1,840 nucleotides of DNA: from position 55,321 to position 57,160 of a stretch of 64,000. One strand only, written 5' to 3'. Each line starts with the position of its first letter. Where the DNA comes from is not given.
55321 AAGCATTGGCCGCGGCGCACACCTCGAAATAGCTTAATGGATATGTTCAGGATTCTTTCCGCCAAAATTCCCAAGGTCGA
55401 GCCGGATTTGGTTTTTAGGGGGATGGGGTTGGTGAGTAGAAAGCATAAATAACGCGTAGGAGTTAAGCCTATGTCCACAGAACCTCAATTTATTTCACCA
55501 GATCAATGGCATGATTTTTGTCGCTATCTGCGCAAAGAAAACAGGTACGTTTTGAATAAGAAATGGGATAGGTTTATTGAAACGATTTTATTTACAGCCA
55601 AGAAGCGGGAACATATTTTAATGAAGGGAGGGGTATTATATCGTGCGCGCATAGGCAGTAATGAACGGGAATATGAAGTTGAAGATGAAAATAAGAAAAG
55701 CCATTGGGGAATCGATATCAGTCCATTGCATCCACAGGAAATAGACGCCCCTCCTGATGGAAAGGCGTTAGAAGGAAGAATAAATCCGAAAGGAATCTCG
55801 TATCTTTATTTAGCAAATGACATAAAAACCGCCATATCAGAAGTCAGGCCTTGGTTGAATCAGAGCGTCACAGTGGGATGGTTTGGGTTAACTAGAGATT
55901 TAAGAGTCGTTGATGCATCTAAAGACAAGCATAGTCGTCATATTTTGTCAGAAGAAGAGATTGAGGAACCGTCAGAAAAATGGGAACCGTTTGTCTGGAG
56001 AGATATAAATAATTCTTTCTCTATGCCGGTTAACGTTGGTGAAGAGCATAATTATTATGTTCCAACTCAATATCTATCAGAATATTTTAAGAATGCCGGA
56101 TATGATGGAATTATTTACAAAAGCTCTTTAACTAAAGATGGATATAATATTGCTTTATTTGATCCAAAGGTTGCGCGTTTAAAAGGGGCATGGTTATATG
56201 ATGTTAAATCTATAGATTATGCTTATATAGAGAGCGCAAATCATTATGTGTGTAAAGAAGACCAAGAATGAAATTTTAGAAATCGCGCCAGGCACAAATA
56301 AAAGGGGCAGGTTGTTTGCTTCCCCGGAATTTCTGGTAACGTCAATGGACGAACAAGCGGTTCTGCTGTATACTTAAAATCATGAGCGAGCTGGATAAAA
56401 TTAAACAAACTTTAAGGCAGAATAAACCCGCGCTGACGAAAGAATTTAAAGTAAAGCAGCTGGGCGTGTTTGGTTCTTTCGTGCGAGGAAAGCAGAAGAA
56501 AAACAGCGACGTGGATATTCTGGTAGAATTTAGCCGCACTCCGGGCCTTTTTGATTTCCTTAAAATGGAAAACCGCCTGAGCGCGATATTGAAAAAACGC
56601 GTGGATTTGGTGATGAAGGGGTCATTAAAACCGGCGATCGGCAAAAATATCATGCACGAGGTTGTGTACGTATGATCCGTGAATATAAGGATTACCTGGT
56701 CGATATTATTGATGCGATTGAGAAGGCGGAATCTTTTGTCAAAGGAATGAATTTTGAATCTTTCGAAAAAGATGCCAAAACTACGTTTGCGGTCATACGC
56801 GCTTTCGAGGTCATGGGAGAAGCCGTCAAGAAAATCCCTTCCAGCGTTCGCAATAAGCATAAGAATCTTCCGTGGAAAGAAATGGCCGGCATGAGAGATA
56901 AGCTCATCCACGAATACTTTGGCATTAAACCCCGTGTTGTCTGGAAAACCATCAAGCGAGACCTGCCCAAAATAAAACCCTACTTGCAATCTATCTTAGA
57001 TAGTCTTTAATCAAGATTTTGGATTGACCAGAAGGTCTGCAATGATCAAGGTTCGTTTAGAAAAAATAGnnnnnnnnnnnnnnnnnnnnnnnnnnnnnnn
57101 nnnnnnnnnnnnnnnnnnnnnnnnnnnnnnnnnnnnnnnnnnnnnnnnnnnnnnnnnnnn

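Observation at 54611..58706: Compact toxin-antitoxin/defence island inserted between coaX and groESL, marked by a duplicated coaX 3' end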

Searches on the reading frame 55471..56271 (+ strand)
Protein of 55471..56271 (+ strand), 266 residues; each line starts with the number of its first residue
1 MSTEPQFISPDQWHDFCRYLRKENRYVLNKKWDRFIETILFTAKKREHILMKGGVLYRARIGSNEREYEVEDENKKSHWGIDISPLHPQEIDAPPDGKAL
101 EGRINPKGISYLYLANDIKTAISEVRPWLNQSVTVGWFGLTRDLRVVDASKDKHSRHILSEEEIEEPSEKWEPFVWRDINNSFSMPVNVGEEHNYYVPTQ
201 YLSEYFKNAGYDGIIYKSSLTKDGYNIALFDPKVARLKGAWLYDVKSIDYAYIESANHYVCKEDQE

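Call 5: search_protein_families(library=pfam, proteins=[window:55471-56271:+], max_evalue=0.01)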
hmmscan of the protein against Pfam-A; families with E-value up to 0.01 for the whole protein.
window:55471-56271:+ (266 aa): 1 family
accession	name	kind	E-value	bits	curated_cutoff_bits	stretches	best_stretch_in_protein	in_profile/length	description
PF08808.17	RES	-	1.5e-18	67.8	23.2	1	97-237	17-145/157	RES domain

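Call 6: search_protein_families(library=padloc, proteins=[window:55471-56271:+], max_evalue=0.01)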
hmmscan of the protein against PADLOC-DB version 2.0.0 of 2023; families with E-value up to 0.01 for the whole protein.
window:55471-56271:+ (266 aa): 0 families

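Call 8: find_encoding_contigs(protein=window:55471-56271:+, flank=10000, max_places=10)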
Protein window:55471-56271:+ (266 aa): 5 contigs read that carry it; 3 places shown.
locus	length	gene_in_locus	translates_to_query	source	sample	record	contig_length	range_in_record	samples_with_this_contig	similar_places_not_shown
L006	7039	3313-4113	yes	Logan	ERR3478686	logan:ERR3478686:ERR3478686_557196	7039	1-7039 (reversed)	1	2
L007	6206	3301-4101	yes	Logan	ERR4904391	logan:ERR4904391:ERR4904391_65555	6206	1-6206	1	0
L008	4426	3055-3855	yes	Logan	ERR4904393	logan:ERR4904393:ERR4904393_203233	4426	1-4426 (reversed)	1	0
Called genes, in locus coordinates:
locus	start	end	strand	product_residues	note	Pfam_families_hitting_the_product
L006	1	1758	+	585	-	?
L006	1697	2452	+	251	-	PF03309:Pan_kinase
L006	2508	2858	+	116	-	PF05973:Gp49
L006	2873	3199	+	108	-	PF13744:HTH_37, PF13560:HTH_31, PF04545:Sigma70_r4 (weak), PF12844:HTH_19, PF13443:HTH_26, PF01381:HTH_3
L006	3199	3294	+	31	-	-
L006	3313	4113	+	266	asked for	PF08808:RES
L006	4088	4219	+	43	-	-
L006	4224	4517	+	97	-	PF01909:NTP_transf_2, PF22600:MTPAP-like_central (weak), PF18765:Polbeta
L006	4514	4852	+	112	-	PF01934:HepT-like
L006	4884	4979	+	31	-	-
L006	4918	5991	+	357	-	PF17761:DUF1016_N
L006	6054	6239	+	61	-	-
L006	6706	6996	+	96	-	PF00166:Cpn10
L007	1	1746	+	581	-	?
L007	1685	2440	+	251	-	PF03309:Pan_kinase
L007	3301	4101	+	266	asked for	PF08808:RES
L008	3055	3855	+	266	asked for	PF08808:RES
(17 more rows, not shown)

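Call 24: search_protein_families(library=ncbifam, proteins=[window:55471-56271:+], max_evalue=0.01)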
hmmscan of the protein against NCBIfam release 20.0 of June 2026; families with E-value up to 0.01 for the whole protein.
window:55471-56271:+ (266 aa): 0 families

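Call 34: find_homologous_proteins(query=window:55471-56271:+, max_evalue=0.00001)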
Query window:55471-56271:+ (266 aa): 665 proteins with E <= 0.00001 among 910 candidates; the best 120 are listed.
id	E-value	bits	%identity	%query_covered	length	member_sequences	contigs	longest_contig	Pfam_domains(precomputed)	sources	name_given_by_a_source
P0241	4.0e-153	527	87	97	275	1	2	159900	PF08808.18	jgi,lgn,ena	-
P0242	3.7e-144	497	84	98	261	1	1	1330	PF08808.18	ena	-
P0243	2.0e-134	465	84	91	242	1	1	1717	PF08808.18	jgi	jgi:hypothetical protein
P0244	4.7e-123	428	71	97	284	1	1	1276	PF08808.18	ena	-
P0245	1.4e-121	423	72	97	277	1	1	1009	PF08808.18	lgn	-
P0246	7.5e-121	421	70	98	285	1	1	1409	PF08808.18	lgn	-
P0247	1.4e-120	420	72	98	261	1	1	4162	PF08808.18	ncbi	-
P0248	1.3e-118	413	71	97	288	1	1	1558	PF08808.18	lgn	-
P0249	5.2e-118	411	70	97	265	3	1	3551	PF08808.18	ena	-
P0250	2.3e-117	409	68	97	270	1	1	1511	PF08808.18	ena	-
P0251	2.5e-115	403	70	97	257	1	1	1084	PF08808.18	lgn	-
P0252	5.2e-115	402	70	96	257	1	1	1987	PF08808.18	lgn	-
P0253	2.0e-114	400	68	97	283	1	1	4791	PF08808.18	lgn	-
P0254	9.9e-114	397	65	98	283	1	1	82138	PF08808.18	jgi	jgi:RES domain-containing protein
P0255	2.2e-110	386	66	97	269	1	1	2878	PF08808.18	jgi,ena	-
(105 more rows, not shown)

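Call 35: find_encoding_contigs(protein=P0241, flank=8000, max_places=3)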
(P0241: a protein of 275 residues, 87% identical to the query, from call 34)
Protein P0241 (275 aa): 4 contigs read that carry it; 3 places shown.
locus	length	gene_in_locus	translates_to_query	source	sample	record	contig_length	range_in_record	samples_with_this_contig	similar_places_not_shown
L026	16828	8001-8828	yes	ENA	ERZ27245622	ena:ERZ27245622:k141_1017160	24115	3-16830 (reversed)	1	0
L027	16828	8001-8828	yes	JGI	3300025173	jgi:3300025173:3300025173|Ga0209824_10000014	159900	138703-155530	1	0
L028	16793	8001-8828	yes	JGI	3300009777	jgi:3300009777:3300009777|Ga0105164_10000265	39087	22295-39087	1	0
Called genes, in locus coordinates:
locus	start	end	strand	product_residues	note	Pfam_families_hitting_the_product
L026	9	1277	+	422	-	PF04326:SLFN_AlbA_2, PF13749:HATPase_c_4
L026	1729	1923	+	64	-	PF12728:HTH_17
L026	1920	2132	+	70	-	-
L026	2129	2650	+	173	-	PF07894:SACK1, PF13091:PLDc_2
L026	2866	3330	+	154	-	-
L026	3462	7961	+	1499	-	PF00012:HSP70, PF06723:MreB_Mbl, PF00089:Trypsin, PF13365:Trypsin_2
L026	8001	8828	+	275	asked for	PF08808:RES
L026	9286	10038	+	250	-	-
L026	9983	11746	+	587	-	PF02534:T4SS-DNA_transf, PF10412:TrwB_AAD_bind (faint), PF12696:TraG-D_C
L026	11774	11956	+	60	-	PF12728:HTH_17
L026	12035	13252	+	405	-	PF24624:Int_N (weak), PF00589:Phage_integrase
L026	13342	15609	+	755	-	PF13185:GAF_2, PF01590:GAF, PF13492:GAF_3, PF05524:PEP-utilisers_N, PF00391:PEP-utilizers, PF02896:PEP-utilizers_C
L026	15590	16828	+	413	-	?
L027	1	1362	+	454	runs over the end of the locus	PF04326:SLFN_AlbA_2, PF13749:HATPase_c_4, PF13412:HTH_24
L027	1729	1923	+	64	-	PF12728:HTH_17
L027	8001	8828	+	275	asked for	PF08808:RES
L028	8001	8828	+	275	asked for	PF08808:RES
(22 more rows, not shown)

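Call 36: find_encoding_contigs(protein=P0254, flank=6000, max_places=2)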
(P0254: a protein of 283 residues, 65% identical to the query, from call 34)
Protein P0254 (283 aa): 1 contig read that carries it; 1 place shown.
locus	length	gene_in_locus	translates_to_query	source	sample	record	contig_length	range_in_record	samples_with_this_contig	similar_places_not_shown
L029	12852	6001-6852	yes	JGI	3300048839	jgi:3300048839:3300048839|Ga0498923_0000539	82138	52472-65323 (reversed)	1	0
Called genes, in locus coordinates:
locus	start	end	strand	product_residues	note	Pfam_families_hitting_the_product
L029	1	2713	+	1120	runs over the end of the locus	PF13091:PLDc_2 (weak), PF04851:ResIII, PF00176:SNF2-rel_dom, PF00270:DEAD (weak), PF00271:Helicase_C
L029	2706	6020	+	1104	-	PF02384:N6_Mtase (faint), PF20473:MmeI_Mtase, PF07669:Eco57I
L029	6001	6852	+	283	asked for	PF08808:RES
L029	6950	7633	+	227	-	-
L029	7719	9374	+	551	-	PF02463:SMC_N, PF13175:AAA_15, PF13476:AAA_23, PF13514:AAA_27 (faint), PF13304:AAA_21 (weak), PF13175:AAA_15, PF02463:SMC_N (weak), PF20469:OLD-like_TOPRIM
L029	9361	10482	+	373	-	PF00580:UvrD-helicase (weak), PF13245:AAA_19, PF13361:UvrD_C (faint), PF00580:UvrD-helicase, PF01443:Viral_helicase1 (weak)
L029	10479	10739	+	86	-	PF04326:SLFN_AlbA_2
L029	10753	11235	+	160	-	-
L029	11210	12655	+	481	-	PF04326:SLFN_AlbA_2, PF13749:HATPase_c_4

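Call 40: search_solved_structures(query=window:55471-56271:+, max_evalue=1, show_alignments=2)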
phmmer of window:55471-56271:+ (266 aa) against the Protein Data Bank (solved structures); distinct sequences matched with E-value up to 1: 0.

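Call 50: find_related_loci(query=A1, collection=viral_contigs, flank=5000)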
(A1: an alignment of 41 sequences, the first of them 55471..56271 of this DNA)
Query A1 (266 aa) in viral_contigs; peptide patterns used: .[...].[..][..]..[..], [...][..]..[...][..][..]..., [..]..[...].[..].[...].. (x = any residue, [..] = any of these).
111 stretches matched a pattern; 13 encode a relative of the query (tblastn E <= 1e-3); 13 distinct loci.
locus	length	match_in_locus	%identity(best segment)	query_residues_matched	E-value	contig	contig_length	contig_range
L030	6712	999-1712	35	6-252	5e-45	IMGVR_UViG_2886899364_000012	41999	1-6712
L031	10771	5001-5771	36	4-263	4e-42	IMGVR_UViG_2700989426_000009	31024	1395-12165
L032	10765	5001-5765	36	5-262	8e-42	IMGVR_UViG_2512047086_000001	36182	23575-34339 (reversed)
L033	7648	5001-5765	33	3-259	4e-40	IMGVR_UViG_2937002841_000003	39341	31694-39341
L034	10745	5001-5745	36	4-249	2e-35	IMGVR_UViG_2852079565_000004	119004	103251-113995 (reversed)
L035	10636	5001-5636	33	13-251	5e-32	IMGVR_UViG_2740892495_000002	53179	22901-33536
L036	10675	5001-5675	25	13-231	3e-15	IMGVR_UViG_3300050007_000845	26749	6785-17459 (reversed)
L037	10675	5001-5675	25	13-231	5e-15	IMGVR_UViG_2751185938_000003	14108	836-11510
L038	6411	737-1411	24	13-231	2e-14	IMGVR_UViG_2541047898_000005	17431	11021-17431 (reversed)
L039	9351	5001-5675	24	13-231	2e-14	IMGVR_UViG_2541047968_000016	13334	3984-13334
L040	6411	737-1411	24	13-231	2e-14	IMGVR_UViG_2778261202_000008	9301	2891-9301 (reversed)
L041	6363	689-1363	24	13-231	2e-14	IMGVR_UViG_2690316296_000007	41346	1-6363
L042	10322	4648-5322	24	13-231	3e-14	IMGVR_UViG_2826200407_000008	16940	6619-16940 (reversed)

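Call 51: predict_structure(alignment_id=A1)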
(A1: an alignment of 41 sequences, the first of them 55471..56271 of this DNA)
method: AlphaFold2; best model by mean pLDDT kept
length: 266 residues; sequences in the alignment: 41
mean_pLDDT: 90.7   pTM: 0.84
mean pLDDT of the five models: 90.7, 89.8, 89.7, 88.7, 87.0
residues with pLDDT >= 90: 192; 70-90: 58; 50-70: 15; < 50: 1
segments of 3 or more residues with pLDDT < 50: none
pLDDT, mean of each block of 10 residues (from residue 1): 83 94 86 96 97 98 96 94 96 91 88 97 95 98 98 64 74 94 85 84 96 96 96 98 93 82 69
secondary structure, 60 per line:
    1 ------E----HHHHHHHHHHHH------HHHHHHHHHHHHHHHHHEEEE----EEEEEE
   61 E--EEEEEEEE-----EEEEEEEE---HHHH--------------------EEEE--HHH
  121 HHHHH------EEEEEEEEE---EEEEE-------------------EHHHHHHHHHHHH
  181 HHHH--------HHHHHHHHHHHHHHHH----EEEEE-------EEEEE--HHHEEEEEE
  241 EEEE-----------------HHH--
elements in order: H12-23 H30-46 E47-50 E55-61 E64-71 E77-84 H88-91 E112-115 H118-125 E132-140 E144-148 H169-184 H193-208 E213-217 E225-229 E235-244

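Call 53: fold_search(model_id=the predicted structure, library=pdb)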
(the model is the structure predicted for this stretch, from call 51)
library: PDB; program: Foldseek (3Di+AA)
matches with E <= 10: 376; with E <= 0.001: 1
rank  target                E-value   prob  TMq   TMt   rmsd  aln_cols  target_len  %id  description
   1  6fkg_B                1.2e-04  1.00  0.37  0.50   7.8       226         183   12  Crystal structure of the M.tuberculosis MbcT-MbcA toxin-antitoxin complex. (released 2019-02-27)
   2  6d0i_A                1.9e-03  1.00  0.32  0.49  10.5       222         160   13  ParT: Prs ADP-ribosylating toxin bound to cognate antitoxin ParS. L48M ParT, SeMet-substituted complex. (released 2019-01-09)
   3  6d0i_C                5.4e-03  0.99  0.33  0.50   7.1       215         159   10  ParT: Prs ADP-ribosylating toxin bound to cognate antitoxin ParS. L48M ParT, SeMet-substituted complex. (released 2019-01-09)
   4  6d0h_C                6.4e-03  0.99  0.31  0.48   9.7       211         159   11  ParT: Prs ADP-ribosylating toxin bound to cognate antitoxin ParS (released 2019-01-09)
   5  9r35_A                8.6e-03  0.99  0.32  0.53   5.8       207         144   10  Crystal structure of the Pseudomonas putida Xre-RES toxin-antitoxin complex bound to promoter DNA (released 2025-08-20)
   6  9r35_D                1.2e-02  0.98  0.31  0.52   6.1       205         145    9  Crystal structure of the Pseudomonas putida Xre-RES toxin-antitoxin complex bound to promoter DNA (released 2025-08-20)
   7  6gw6_A                4.3e-02  0.94  0.31  0.51  10.5       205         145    9  Structure of the Pseudomonas putida RES-Xre toxin-antitoxin complex (released 2018-10-24)
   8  5ebt_A                2.1e-01  0.54  0.30  0.36  13.7       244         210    9  Tankyrase 1 with Phthalazinone 2 (released 2016-03-02)
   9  5i82_D                3.8e-01  0.18  0.25  0.15   9.9       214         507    9  First Crystal Structure of E.coli Based Recombinant Diphtheria Toxin Mutant CRM197 (released 2016-03-02)
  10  4pns_B                4.0e-01  0.18  0.28  0.35  19.2       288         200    9  Crystal Structure of human Tankyrase 2 in complex with INH2BP. (released 2014-10-15)
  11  6j0f_a                4.5e-01  0.03  0.08  0.11  11.7       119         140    5  Cryo-EM Structure of an Extracellular Contractile Injection System, PVC sheath/tube terminator in extended state (released 2019-04-10)
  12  6rap_A                5.1e-01  0.03  0.08  0.11  11.7       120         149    7  Cryo-EM structure of the anti-feeding prophage cap (AFP tube terminating cap) (released 2019-04-17)
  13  8rn2_C                5.1e-01  0.01  0.08  0.05  20.4       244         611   10  Monomeric apo-influenza B polymerase, encapsidase conformation (released 2024-09-11)
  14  4pml_B                5.4e-01  0.25  0.28  0.35  14.4       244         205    9  Crystal Structure of human Tankyrase 2 in complex with 3-amino-benzamide. (released 2014-10-15)
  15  2x1k                  5.7e-01  0.02  0.09  0.11  25.6       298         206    9  H71S mutant of the antibiotic resistance protein NimA from Deinococcus radiodurans (released 2010-11-17)
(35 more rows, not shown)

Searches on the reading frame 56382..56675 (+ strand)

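Call 5: search_protein_families(library=pfam, proteins=[window:56382-56675:+], max_evalue=0.01)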
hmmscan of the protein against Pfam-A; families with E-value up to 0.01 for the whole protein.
window:56382-56675:+ (97 aa): 4 families
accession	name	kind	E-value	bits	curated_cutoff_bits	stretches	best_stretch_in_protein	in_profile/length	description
PF01909.29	NTP_transf_2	-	8.2e-16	58.6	21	1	15-96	5-92/93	Nucleotidyltransferase domain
PF18765.7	Polbeta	-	4.7e-13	49.5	26.9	1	16-92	5-82/93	Polymerase beta, Nucleotidyltransferase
PF22600.2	MTPAP-like_central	-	5.5e-06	27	27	1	7-72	22-86/139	Poly(A) RNA polymerase, mitochondrial-like, central palm domain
PF14792.12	DNA_pol_B_palm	-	0.0045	17.7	25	1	2-55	5-54/113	DNA polymerase beta palm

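Call 6: search_protein_families(library=padloc, proteins=[window:56382-56675:+], max_evalue=0.01)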
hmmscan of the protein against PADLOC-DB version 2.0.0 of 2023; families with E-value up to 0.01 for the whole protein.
window:56382-56675:+ (97 aa): 9 families
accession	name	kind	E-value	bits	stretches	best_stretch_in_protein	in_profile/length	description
PDLC04906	PDC-S09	-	7.8e-30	101.2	1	1-97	1-98/98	-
PDLC04904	PDC-S09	-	4.8e-25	85.8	1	1-96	1-97/104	-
PDLC04902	PDC-S09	-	4e-22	76.4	1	8-95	5-93/97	-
PDLC04905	PDC-S09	-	1.3e-20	71.7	1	9-92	6-93/101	-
PDLC04903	PDC-S09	-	2.3e-07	29.1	1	1-50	1-52/108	-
PDLC04907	PDC-S09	-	2.7e-06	25.5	1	6-55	9-58/114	-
PDLC04369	PDC-M05A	-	4.6e-05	21.1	1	9-48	90-127/201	-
PDLC04368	PDC-M05A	-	0.00015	19.7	1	23-73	106-155/201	-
PDLC00776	Cyclase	-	0.0034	14.8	1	13-53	32-73/287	oligonucleotide-cyclase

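Call 24: search_protein_families(library=ncbifam, proteins=[window:56382-56675:+], max_evalue=0.01)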
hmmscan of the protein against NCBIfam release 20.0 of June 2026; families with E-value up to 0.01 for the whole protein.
window:56382-56675:+ (97 aa): 2 families
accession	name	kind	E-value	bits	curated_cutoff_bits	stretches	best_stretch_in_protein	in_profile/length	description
NF047752.1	MntA_antitoxin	equivalog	6.5e-13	48.5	60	1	19-93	2-76/106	type VII toxin-antitoxin system MntA family adenylyltransferase antitoxin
NF012212.1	ANT_9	subfamily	0.00018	20.9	340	1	9-74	4-71/249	aminoglycoside nucleotidyltransferase ANT(9)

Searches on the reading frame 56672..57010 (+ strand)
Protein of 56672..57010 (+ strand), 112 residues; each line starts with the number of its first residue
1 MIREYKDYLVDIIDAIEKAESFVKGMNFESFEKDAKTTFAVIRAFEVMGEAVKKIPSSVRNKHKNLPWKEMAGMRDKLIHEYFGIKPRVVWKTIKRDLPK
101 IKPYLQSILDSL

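Call 5: search_protein_families(library=pfam, proteins=[window:56672-57010:+], max_evalue=0.01)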
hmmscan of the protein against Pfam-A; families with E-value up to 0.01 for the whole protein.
window:56672-57010:+ (112 aa): 1 family
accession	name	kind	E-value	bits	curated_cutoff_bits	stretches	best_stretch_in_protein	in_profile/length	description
PF01934.22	HepT-like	-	3.4e-30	104.6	23.5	1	12-108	1-120/120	Ribonuclease HepT-like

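Call 6: search_protein_families(library=padloc, proteins=[window:56672-57010:+], max_evalue=0.01)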
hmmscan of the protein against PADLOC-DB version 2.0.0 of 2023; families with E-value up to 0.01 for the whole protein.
window:56672-57010:+ (112 aa): 0 families

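Call 24: search_protein_families(library=ncbifam, proteins=[window:56672-57010:+], max_evalue=0.01)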
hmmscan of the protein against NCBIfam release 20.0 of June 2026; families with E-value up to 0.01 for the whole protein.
window:56672-57010:+ (112 aa): 1 family
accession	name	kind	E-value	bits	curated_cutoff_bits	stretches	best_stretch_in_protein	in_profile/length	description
NF047751.1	HepT_toxin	equivalog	2.1e-10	40.5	60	1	67-102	83-118/120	type VII toxin-antitoxin system HepT family RNase toxin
